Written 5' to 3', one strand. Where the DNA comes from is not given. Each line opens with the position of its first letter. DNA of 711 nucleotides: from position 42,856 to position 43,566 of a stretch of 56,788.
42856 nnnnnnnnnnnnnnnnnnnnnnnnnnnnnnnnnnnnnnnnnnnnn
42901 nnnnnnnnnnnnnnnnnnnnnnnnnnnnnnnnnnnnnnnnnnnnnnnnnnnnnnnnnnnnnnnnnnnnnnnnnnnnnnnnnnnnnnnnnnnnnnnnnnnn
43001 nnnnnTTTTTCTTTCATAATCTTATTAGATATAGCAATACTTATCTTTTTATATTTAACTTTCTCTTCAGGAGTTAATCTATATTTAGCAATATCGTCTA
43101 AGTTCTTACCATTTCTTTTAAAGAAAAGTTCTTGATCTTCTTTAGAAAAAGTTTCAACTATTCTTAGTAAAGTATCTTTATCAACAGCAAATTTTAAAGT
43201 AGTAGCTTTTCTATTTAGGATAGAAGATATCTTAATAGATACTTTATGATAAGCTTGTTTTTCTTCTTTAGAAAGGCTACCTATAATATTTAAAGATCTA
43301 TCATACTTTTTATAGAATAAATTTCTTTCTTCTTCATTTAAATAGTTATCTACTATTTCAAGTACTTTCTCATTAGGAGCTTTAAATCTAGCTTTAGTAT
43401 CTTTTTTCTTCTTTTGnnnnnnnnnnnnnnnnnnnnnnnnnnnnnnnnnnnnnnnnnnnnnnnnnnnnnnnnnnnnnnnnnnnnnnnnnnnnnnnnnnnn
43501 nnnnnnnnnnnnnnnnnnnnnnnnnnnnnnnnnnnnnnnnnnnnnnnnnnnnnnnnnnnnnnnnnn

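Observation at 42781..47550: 1,589-aa RpoD-like sigma factor whose ~1,100-aa C-terminal tail is an array of degenerate region-4-like modules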

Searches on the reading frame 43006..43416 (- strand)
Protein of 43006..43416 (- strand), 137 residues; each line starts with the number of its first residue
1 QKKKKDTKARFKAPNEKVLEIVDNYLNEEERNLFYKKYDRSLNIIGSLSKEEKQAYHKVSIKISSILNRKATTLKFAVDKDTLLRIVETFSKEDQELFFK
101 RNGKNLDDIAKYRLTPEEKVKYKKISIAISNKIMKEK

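Call 69: predict_structure(alignment_id=A5)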
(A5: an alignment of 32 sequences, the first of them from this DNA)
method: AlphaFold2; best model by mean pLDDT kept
length: 137 residues; sequences in the alignment: 32
mean_pLDDT: 86.3   pTM: 0.59
mean pLDDT of the five models: 86.3, 85.8, 85.4, 84.2, 82.9
residues with pLDDT >= 90: 84; 70-90: 31; 50-70: 14; < 50: 8
segments of 3 or more residues with pLDDT < 50: 1-8
pLDDT, mean of each block of 10 residues (from residue 1): 48 75 93 94 92 95 84 80 96 96 78 89 97 94
secondary structure, 60 per line:
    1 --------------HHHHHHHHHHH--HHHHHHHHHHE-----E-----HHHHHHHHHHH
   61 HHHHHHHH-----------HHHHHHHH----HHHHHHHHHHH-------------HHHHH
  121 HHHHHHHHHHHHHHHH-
elements in order: H15-25 H28-37 H50-68 H80-87 H92-102 H116-136
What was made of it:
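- Inter-module geometry is uncertain (pTM 0.59, call 69).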

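Call 73: fold_search(model_id=the predicted structure, library=pdb)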
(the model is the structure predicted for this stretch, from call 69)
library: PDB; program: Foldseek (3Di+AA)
matches with E <= 10: 22; with E <= 0.001: 0
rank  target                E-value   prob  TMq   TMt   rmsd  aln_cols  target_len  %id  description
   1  7vf9_F                4.7e+00  0.06  0.24  0.14  17.1       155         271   14  Cryo-EM structure of Pseudomonas aeruginosa RNAP sigmaS holoenzyme complexes (released 2022-07-27)
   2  7cvs_A                4.9e+00  0.03  0.15  0.06  15.4        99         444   17  Crystal structure of the C85A/L194A mutant CLC-ec1 with Fab fragment (released 2021-09-01)
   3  7rp5_A                5.7e+00  0.02  0.15  0.06  14.8       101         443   15  CLC-ec1 at pH 4.5 100mM Cl Turn (released 2022-11-16)
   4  9cht_A                5.7e+00  0.02  0.16  0.05  18.0       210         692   12  Human E3 ligase E6AP in complex with HPV16-E6 and p53 (released 2025-01-08)
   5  8qu6_F                6.1e+00  0.05  0.22  0.12  17.9       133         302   17  Mycobacterium smegnatis RNA polymerase transcription initiation complex with SigmaA, RbpA, HelD and an upstream-fork p (released 2024-10-02)
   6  4bxo_B                6.1e+00  0.02  0.14  0.11  14.7       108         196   12  Architecture and DNA recognition elements of the Fanconi anemia FANCM- FAAP24 complex (released 2013-08-28)
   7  6ad7_A                6.4e+00  0.03  0.15  0.06  16.1       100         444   14  Crystal structure of the E148D mutant CLC-ec1 in 20 mM bromide (released 2019-08-28)
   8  6uu8_FFF              6.7e+00  0.06  0.26  0.15  18.3       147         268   12  E. coli mutant sigma-S transcription initiation complex with a 7-nt RNA ("Fresh" mutant crystal soaked with GTP, UTP (released 2020-08-26)
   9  7p8i_C                6.7e+00  0.03  0.21  0.07  16.6       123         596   15  Receptor-binding domain (RBD) of the spike protein of the bat coronavirus RaTG13 virus in complex with the extracellul (released 2022-08-03)
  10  8z6g_B                6.7e+00  0.03  0.16  0.14  15.4       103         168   13  the AlgU-MucAcyto complex structure in Pseudomonas aeruginosa (released 2024-05-08)
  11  7l0n_E                7.1e+00  0.03  0.21  0.06  17.1       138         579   17  Circulating SARS-CoV-2 spike N439K variants maintain fitness while evading antibody-mediated immunity (released 2021-02-17)
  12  3dsq_B                7.9e+00  0.07  0.23  0.13   8.7        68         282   12  Structure of Desulfitobacterium hafniense PylSc, a pyrrolysyl tRNA synthetase (released 2008-08-12)
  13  5dx6_A                7.9e+00  0.06  0.20  0.07  10.1        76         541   10  Acetolactate Synthase from Klebsiella pneumoniae soaked with beta-fluoropyruvate (released 2016-09-28)
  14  2r9h_A                8.3e+00  0.02  0.15  0.06  16.1       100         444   14  Crystal Structure of Q207C Mutant of CLC-ec1 in complex with Fab (released 2007-11-20)
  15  6vw1_A                8.8e+00  0.04  0.22  0.07  13.6        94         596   17  Structure of SARS-CoV-2 chimeric receptor-binding domain complexed with its receptor human ACE2 (released 2020-03-04)
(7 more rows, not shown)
